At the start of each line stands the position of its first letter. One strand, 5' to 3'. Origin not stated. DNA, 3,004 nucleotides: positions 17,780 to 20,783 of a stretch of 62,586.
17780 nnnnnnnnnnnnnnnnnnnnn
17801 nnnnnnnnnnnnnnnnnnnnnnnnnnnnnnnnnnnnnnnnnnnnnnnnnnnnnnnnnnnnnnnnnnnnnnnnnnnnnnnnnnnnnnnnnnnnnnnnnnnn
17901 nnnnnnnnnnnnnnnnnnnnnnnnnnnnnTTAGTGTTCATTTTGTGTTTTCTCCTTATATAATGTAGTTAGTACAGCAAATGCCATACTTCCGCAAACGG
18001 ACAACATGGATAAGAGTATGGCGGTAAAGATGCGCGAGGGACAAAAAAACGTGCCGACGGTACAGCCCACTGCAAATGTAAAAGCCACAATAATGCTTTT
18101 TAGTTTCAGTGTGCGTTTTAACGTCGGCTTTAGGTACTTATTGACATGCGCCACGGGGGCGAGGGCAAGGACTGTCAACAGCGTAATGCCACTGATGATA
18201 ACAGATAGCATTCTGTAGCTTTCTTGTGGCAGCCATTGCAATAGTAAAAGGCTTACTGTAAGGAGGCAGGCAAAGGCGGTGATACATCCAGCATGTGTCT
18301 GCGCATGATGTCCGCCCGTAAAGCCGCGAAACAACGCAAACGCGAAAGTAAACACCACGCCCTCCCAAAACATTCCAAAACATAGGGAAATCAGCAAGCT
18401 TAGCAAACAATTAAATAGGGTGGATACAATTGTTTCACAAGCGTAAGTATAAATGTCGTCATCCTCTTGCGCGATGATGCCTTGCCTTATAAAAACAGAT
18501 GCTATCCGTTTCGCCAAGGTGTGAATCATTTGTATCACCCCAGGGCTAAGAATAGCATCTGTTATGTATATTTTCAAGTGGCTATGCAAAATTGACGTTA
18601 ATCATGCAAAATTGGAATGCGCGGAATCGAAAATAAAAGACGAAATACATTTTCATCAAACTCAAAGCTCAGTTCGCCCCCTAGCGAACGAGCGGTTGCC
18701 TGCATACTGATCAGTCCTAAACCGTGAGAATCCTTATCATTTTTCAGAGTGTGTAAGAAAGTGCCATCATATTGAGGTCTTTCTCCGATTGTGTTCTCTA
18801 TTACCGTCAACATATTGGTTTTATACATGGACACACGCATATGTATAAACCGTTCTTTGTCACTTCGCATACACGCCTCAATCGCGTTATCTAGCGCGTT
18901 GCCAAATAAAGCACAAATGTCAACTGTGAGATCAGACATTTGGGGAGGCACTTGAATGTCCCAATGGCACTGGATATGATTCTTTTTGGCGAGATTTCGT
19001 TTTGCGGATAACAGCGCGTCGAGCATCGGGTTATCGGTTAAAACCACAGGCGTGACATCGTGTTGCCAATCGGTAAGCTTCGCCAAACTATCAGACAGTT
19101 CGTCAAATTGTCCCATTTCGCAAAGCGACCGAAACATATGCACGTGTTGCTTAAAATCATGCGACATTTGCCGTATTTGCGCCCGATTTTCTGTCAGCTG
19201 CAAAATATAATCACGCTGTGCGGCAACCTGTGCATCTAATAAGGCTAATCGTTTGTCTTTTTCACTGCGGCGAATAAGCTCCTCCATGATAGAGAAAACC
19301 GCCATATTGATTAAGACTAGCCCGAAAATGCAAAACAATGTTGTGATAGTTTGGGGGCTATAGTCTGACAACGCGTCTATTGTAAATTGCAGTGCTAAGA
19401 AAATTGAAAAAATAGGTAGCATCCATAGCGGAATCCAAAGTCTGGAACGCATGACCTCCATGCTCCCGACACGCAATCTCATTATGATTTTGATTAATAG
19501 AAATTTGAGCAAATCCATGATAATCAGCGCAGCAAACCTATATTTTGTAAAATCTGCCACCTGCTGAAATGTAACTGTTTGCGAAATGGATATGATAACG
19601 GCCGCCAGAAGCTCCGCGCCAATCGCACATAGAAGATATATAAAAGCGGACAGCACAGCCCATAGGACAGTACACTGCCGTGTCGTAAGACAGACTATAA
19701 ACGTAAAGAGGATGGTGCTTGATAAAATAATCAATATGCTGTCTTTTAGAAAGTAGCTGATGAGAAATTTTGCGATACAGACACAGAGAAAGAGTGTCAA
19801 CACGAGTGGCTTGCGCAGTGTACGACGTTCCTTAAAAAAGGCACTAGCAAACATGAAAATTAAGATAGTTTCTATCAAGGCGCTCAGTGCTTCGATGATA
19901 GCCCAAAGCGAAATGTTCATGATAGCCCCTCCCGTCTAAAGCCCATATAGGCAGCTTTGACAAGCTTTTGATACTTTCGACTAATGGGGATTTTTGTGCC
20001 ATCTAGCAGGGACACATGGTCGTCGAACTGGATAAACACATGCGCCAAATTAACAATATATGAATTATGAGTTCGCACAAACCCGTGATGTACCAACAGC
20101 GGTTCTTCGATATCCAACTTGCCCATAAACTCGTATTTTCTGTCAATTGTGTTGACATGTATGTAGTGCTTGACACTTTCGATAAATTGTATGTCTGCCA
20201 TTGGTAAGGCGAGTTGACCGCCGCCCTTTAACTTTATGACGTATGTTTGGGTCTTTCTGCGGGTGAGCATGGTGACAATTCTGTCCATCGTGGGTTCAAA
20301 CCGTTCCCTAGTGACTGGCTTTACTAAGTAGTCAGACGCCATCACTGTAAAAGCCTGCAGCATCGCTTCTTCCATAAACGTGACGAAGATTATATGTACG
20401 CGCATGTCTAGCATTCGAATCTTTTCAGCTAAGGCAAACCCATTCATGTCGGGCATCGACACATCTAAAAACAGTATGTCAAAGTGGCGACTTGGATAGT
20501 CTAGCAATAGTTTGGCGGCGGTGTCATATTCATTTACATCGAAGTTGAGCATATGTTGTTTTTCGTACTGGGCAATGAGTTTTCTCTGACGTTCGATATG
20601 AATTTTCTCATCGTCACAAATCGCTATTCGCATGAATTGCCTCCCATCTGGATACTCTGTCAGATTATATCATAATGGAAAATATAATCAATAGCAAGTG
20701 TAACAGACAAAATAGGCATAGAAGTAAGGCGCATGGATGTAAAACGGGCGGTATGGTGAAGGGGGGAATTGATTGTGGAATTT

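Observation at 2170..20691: Agr-type quorum-sensing cassette in A-C-B-D order, joined head-to-tail to a 15.5-kb pair of giant surface-protein genes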

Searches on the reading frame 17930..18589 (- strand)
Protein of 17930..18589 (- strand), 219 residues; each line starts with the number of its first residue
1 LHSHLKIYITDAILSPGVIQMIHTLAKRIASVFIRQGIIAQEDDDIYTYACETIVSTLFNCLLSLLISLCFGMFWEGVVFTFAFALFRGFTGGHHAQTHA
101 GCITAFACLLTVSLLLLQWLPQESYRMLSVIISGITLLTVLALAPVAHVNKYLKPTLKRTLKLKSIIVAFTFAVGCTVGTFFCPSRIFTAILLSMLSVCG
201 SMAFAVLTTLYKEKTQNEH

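Call 3: search_protein_families(library=pfam, proteins=[window:17930-18589:-], max_evalue=0.01)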
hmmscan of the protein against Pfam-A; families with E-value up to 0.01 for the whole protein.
window:17930-18589:- (219 aa): 1 family
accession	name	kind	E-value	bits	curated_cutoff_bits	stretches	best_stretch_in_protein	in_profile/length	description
PF04647.20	AgrB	-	8.3e-33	113.7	23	1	26-204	1-183/185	Accessory gene regulator B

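Call 17: find_encoding_contigs(protein=window:17930-18529:-, flank=10000, max_places=10)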
Protein window:17930-18529:- (199 aa): no gene with exactly this product is on record in the collection.

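Call 18: find_homologous_proteins(query=window:17930-18529:-, max_evalue=0.00001)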
Query window:17930-18529:- (199 aa): 3 proteins with E <= 0.00001 among 307 candidates.
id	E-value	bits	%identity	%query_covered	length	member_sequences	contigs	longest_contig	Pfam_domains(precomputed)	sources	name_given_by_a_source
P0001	8.1e-124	429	100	100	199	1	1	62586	PF04647.21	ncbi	-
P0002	5.5e-38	149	44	94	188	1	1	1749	PF04647.21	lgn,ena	-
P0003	2.3e-29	121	41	93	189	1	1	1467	PF04647.21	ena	-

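Call 19: find_encoding_contigs(protein=P0001, flank=10000, max_places=5)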
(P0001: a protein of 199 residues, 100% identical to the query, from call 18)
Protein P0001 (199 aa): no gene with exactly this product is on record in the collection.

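Call 20: find_encoding_contigs(protein=P0002, flank=10000, max_places=5)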
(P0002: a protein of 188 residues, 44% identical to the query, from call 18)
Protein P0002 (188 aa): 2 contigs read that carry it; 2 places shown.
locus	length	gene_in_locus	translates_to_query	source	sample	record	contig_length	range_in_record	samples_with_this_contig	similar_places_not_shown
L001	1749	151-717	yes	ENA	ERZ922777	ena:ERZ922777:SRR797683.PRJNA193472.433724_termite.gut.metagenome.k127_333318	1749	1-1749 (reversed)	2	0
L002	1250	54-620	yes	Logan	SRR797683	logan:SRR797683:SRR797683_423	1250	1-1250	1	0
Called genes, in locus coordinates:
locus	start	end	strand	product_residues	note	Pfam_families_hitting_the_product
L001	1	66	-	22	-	?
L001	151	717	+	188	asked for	PF04647:AgrB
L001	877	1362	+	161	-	-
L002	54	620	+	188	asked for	PF04647:AgrB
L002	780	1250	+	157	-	?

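Call 22: search_protein_families(library=ncbifam, proteins=[window:17930-18529:-], max_evalue=0.01)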
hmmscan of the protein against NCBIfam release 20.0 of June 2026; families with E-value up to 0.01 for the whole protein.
window:17930-18529:- (199 aa): 1 family
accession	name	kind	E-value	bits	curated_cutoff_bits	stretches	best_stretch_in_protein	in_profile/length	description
NF002210.0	PRK01100.1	equivalog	4.6e-06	26.5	282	1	27-158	36-167/210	accessory gene regulator ArgB-like protein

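Call 23: find_related_loci(query=A1, collection=genome_contigs, flank=10000)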
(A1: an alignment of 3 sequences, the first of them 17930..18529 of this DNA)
Query A1 (199 aa) in genome_contigs; peptide patterns used: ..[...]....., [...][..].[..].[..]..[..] (x = any residue, [..] = any of these).
79 stretches matched a pattern; 7 encode a relative of the query (tblastn E <= 1e-3); 7 distinct loci.
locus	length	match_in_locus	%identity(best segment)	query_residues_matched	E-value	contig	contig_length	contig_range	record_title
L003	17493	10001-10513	25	1-175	2e-14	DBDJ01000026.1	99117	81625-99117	MAG TPA_asm: Lachnospiraceae bacterium UBA935 UBA935_contig_2614, whole genome shotgun sequence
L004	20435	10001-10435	29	1-147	4e-13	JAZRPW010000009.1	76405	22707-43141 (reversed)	MAG: Acutalibacteraceae bacterium isolate T1900045371_YK20190061.MAGScoT_cleanbin_000008 SGB_6856_k141_2327475, whole ge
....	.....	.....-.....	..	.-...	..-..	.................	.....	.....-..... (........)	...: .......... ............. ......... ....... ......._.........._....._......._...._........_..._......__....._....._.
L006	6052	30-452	22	1-144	8e-10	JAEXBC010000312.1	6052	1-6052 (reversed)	MAG: Bacillota bacterium isolate OH_SFB_57 k127_604267, whole genome shotgun sequence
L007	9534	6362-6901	22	4-182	9e-10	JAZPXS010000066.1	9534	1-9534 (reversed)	MAG: Clostridia bacterium isolate T1900044650_TS20190116.MAGScoT_cleanbin_000035 SGB_1414_k141_2182917, whole genome sho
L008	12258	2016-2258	25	2-82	2e-9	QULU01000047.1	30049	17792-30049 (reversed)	Clostridiaceae bacterium OM02-2AC OM02-2AC.Scaf47, whole genome shotgun sequence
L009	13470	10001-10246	26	1-82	6e-6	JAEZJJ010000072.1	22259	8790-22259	MAG: Bacillota bacterium isolate OH_CDB_233 k127_734651, whole genome shotgun sequence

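Call 30: find_related_loci(query=A1, collection=metagenome_contigs, flank=10000)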
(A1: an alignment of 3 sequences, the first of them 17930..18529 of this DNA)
Query A1 (199 aa) in metagenome_contigs; peptide patterns used: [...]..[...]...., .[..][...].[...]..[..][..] (x = any residue, [..] = any of these).
407 stretches matched a pattern, but none encodes a relative of the query by tblastn (E <= 1e-3).

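Call 43: search_protein_families(library=pfam, proteins=[L008:2881-5754:+, L003:11137-11721:+, L003:11769-12956:+, L009:10840-11508:+, L009:11520-12386:+, L009:12433-13329:+, L004:3023-9010:+, L004:9026-9646:+, L003:3703-7413:+, L001:877-1362:+], max_evalue=0.001)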
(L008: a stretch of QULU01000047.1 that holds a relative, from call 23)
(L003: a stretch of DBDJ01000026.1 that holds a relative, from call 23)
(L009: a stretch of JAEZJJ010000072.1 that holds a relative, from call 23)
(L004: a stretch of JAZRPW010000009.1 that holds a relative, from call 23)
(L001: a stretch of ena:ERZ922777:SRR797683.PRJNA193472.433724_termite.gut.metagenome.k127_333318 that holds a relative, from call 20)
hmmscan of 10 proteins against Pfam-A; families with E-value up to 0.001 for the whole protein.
L008:2881-5754:+ (957 aa): 12 families
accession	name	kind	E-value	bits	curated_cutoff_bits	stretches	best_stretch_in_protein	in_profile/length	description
PF00158.32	Sigma54_activat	-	7.6e-40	136.8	20.2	1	117-282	1-156/168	Sigma-54 interaction domain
PF00359.27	PTS_EIIA_2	-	7.4e-21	75.1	27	1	817-950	2-142/144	Phosphoenolpyruvate-dependent sugar phosphotransferase system, EIIA 2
PF00874.25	PRD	-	2.7e-16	60.1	23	1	489-562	14-88/90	PRD domain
PF03610.21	EIIA-man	-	2.9e-10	40.7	21.4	1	577-685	1-110/116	PTS system fructose IIA component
PF07728.20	AAA_5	-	3.9e-08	33.8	22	1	143-283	1-138/139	AAA domain (dynein-related subfamily)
PF00004.35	AAA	-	5e-07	30.7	21.2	1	145-284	2-127/131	ATPase family associated with various cellular activities (AAA)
PF07724.20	AAA_2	-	7.7e-07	29.7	27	1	144-268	6-123/166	AAA domain (Cdc48 subfamily)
PF13173.12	AAA_14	-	1.8e-05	25.2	27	1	144-259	5-101/129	AAA domain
PF13191.12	AAA_16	-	9.4e-05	23.4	32.6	0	128-203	9-85/167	AAA ATPase domain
PF05496.18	RuvB_N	-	0.00013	22.2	27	0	218-262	83-128/159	Holliday junction DNA helicase RuvB P-loop domain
PF13401.12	AAA_22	-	0.00036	21.3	27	0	143-243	7-105/130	AAA domain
PF01078.27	Mg_chelatase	-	0.00058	19.7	20.3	0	131-239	11-126/207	Magnesium chelatase, subunit ChlI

L003:11137-11721:+ (194 aa): 1 family
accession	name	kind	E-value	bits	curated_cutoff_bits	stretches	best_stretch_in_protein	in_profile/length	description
PF02357.24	NusG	-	1.1e-08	35.9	22.2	1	7-107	1-89/93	Transcription termination factor nusG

L003:11769-12956:+ (395 aa): 2 families
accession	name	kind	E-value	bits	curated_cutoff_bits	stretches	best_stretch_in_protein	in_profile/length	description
PF00155.27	Aminotran_1_2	-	3.6e-38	132.1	19.7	1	29-384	3-359/361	Aminotransferase class I and II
PF12897.13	Asp_aminotransf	-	3.9e-12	46.1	27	1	119-386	127-405/421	Aspartate amino-transferase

L009:10840-11508:+ (222 aa): 3 families
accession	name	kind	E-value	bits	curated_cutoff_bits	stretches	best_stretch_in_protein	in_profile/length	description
PF03315.21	SDH_beta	-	1.1e-15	58.7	26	1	5-114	1-114/155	Serine dehydratase beta chain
PF22629.2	ACT_AHAS_ss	-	5e-06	27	27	1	152-210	2-61/67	AHAS small subunit-like ACT domain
PF01842.31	ACT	-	3.1e-05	24.1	27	1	150-210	2-63/66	ACT domain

L009:11520-12386:+ (288 aa): 1 family
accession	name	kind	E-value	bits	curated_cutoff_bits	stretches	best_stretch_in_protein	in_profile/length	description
PF03313.21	SDH_alpha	-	1.3e-81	274.6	26.4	1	15-274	1-260/260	Serine dehydratase alpha chain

L009:12433-13329:+ (298 aa): 4 families
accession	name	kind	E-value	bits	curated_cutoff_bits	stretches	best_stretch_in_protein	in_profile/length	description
PF07992.20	Pyr_redox_2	-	2.7e-25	89.8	26.1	1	16-281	2-291/291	Pyridine nucleotide-disulphide oxidoreductase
PF13738.12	Pyr_redox_3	-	8.5e-08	32.2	30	1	67-187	78-199/305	Pyridine nucleotide-disulphide oxidoreductase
PF00890.30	FAD_binding_2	-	2.5e-07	30.7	20.4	0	16-43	1-28/414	FAD binding domain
PF03486.20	HI0933_like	-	1.8e-06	28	50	0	16-45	2-31/244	HI0933-like protein Rossmann domain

L004:3023-9010:+ (1995 aa): 1 family
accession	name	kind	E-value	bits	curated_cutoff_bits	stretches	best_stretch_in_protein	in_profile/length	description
PF05593.20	RHS_repeat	-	2.7e-06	28.1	22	0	1304-1326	10-32/38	RHS Repeat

L004:9026-9646:+ (206 aa): 0 families

L003:3703-7413:+ (1236 aa): 7 families
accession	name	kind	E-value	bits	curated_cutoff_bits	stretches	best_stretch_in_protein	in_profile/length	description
PF00580.27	UvrD-helicase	-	3.7e-52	178.1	23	1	7-481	3-270/271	UvrD/REP helicase N-terminal domain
PF13361.12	UvrD_C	-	1.6e-32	113.7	25.6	1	498-909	1-347/350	UvrD-like helicase C-terminal domain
PF13245.12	AAA_19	-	1.8e-13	51.3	25.1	1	12-100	4-93/134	AAA domain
PF13538.12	UvrD_C_2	-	1.5e-09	38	27.4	0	889-907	33-51/52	UvrD-like helicase C-terminal domain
PF12705.13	PDDEXK_1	-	8.8e-08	32.8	22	1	1061-1221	30-178/247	PD-(D/E)XK nuclease superfamily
PF00270.35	DEAD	-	0.00078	19.6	26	0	6-60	1-55/167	DEAD/DEAH box helicase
PF01443.25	Viral_helicase1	-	0.00098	19.4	21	0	868-907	185-226/228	Viral superfamily 1 RNA helicase core domain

L001:877-1362:+ (161 aa): 1 family
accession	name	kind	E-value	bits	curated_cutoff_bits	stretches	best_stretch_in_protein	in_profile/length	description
PF06445.20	GyrI-like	-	0.00059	20.6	26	0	97-154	94-152/155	GyrI-like small molecule binding domain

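Call 96: search_solved_structures(query=window:17930-18529:-, max_evalue=1, show_alignments=2)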
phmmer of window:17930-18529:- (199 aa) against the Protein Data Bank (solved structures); distinct sequences matched with E-value up to 1: 0.

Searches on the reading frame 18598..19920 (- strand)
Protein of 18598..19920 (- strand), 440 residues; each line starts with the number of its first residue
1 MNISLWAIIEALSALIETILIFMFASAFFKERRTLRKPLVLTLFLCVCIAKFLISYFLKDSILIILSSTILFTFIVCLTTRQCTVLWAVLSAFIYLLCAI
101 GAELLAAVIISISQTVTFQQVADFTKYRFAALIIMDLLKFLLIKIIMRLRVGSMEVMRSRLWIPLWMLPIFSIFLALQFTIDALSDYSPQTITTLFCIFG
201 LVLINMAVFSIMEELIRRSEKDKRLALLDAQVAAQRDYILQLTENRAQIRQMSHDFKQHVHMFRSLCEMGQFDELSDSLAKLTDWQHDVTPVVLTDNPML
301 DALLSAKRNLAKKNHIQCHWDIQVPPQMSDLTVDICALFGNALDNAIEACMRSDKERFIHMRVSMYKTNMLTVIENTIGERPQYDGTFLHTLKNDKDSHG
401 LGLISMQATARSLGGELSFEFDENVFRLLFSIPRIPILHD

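Call 3: search_protein_families(library=pfam, proteins=[window:18598-19920:-], max_evalue=0.01)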
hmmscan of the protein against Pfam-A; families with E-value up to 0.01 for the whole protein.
window:18598-19920:- (440 aa): 2 families
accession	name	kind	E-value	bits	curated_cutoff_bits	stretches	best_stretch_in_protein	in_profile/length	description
PF14501.12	HATPase_c_5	-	2.9e-20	72.5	22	1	333-432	4-101/102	GHKL domain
PF02518.31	HATPase_c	-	0.00062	20.6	26.4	1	336-420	7-94/111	Histidine kinase-, DNA gyrase B-, and HSP90-like ATPase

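Call 22: search_protein_families(library=ncbifam, proteins=[window:18598-19920:-], max_evalue=0.01)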
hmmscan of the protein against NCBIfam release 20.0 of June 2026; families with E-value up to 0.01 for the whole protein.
window:18598-19920:- (440 aa): 3 families
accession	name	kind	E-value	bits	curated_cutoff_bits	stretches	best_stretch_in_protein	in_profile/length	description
NF008298.1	PRK11086.1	subfamily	7.3e-13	47.8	520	1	249-429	333-519/529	DcuS/MalK family sensor histidine kinase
NF038334.1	malate_HK_MalK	exception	0.00018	20.3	800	1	249-417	333-507/533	malate sensor histidine kinase MalK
NF011627.0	PRK15053.1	equivalog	0.00053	18.7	656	1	227-432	327-535/552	sensor histidine kinase DpiB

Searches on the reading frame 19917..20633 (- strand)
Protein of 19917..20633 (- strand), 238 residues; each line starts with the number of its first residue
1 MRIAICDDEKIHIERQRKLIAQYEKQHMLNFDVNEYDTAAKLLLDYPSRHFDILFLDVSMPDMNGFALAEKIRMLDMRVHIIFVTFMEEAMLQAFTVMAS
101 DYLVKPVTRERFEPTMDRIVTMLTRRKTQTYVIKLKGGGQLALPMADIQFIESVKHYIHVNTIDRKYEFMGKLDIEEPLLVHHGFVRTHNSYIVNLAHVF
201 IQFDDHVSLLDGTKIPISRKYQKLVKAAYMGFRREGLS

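Call 3: search_protein_families(library=pfam, proteins=[window:19917-20633:-], max_evalue=0.01)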
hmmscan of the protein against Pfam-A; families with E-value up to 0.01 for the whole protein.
window:19917-20633:- (238 aa): 2 families
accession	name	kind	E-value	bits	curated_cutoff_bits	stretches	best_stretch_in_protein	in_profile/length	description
PF00072.30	Response_reg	-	1.8e-17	63.9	30.2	1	3-112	1-106/111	Response regulator receiver domain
PF04397.21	LytTR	-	4.9e-17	62.4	22.6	1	142-228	5-96/98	LytTr DNA-binding domain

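Call 22: search_protein_families(library=ncbifam, proteins=[window:19917-20633:-], max_evalue=0.01)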
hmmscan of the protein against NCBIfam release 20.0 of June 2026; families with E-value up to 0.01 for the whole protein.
window:19917-20633:- (238 aa): 77 families (the best 25 are shown)
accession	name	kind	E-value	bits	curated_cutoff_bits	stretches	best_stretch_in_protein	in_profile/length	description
NF008677.0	PRK11697.1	equivalog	2.5e-24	85.9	246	1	1-228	2-234/238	two-component system response regulator BtsR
NF010684.1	PRK14084.1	equivalog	4.8e-22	78.9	375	2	1-130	1-126/254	response regulator transcription factor LytR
NF051850.1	RespRegRprY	equivalog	7.3e-15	55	370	1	1-129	5-129/234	response regulator transcription factor RprY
NF053854.1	RespRegPhoBBctds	equivalog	3.6e-12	46.1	270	1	31-131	23-123/225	two-component system response regulator PhoB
NF046049.1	quorum_RR_AgrA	equivalog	1.3e-11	44.5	400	1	1-198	1-209/238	quorum-sensing response regulator AgrA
NF052313.1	T9SS_RR_PorX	equivalog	2.8e-10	39.6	300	1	30-120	24-116/513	T9SS response regulator signal transducer PorX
NF008296.0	PRK11083.1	equivalog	3e-09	36.6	273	1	31-135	28-130/228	two-component system response regulator CreB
NF045991.1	RespRegCtrARhodob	equivalog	3.4e-09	36.8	350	1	1-132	1-125/224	response regulator transcription factor CtrA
NF045944.1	ResRegRpaBCyano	equivalog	3.7e-09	36.3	330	1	27-130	18-119/229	response regulator transcription factor RpaB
NF041946.1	LuxO_transreg_Vib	equivalog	1.1e-08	34.3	800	1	28-130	18-122/463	quorum-sensing sigma-54 dependent transcriptional regulator LuxO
NF006900.1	PRK09390.1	equivalog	1.2e-08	34.7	255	1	28-128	26-128/203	response regulator FixJ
NF008469.0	PRK11361.1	equivalog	1.9e-08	33.5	714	1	2-127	6-127/461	acetoacetate metabolism transcriptional regulator AtoC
NF033117.2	vanR_ACDEGLN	exception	3.7e-08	33.2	350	1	4-109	2-102/226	VanR-ABDEGLN family response regulator transcription factor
NF041734.1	resp_reg_RppA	equivalog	1.4e-07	31.1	250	1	1-149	1-142/229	two-component system response regulator RppA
TIGR02875.1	spore_0_A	equivalog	1.9e-07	30.6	200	1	1-120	3-122/262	sporulation transcription factor Spo0A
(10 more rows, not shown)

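Call 97: search_solved_structures(query=window:19917-20633:-, max_evalue=0.001)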
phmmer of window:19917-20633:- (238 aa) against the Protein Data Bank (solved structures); distinct sequences matched with E-value up to 0.001: 72 (the best 60 are shown).
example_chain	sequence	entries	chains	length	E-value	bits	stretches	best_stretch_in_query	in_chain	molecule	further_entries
6m8o_A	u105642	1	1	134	1e-11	48.3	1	26-120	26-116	DNA-binding response regulator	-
2qv0_A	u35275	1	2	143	1.1e-09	41.6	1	5-122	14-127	Protein mrkE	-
6swf_A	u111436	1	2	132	1.3e-07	34.9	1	2-124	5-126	Two-component response regulator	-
6swb_A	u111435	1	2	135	1.4e-07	34.7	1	2-124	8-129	Two-component response regulator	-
9h6e_D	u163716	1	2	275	1.6e-07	34.6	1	41-120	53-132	Two-component response regulator ARR1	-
8xat_A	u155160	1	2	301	1.9e-07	34.3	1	43-120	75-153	Two-component response regulator ARR1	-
5lwk_A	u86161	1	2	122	9.8e-07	32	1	40-119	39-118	Transcriptional regulatory protein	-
3c3w_A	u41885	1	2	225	1e-06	31.9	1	33-147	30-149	TWO COMPONENT TRANSCRIPTIONAL REGULATORY PROTEIN DEVR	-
1zy2_A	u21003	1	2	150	1.1e-06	31.8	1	5-128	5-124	transcriptional regulator NtrC1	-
8pdc_A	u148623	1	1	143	1.2e-06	31.7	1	1-123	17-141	histidine kinase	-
4q7e_A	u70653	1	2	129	1.3e-06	31.6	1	46-124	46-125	Response regulator of a two component regulatory system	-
8ted_A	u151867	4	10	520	5.3e-06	29.6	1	30-113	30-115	Response regulator receiver protein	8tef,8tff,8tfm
8thp_A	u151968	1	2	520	5.3e-06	29.6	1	30-113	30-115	Response regulator receiver protein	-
8p6f_A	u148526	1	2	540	5.7e-06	29.5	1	30-113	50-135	Response regulator receiver domain-containing protein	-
2ayz_A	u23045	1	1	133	7.3e-06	29.1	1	38-117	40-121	Sensor kinase protein rcsC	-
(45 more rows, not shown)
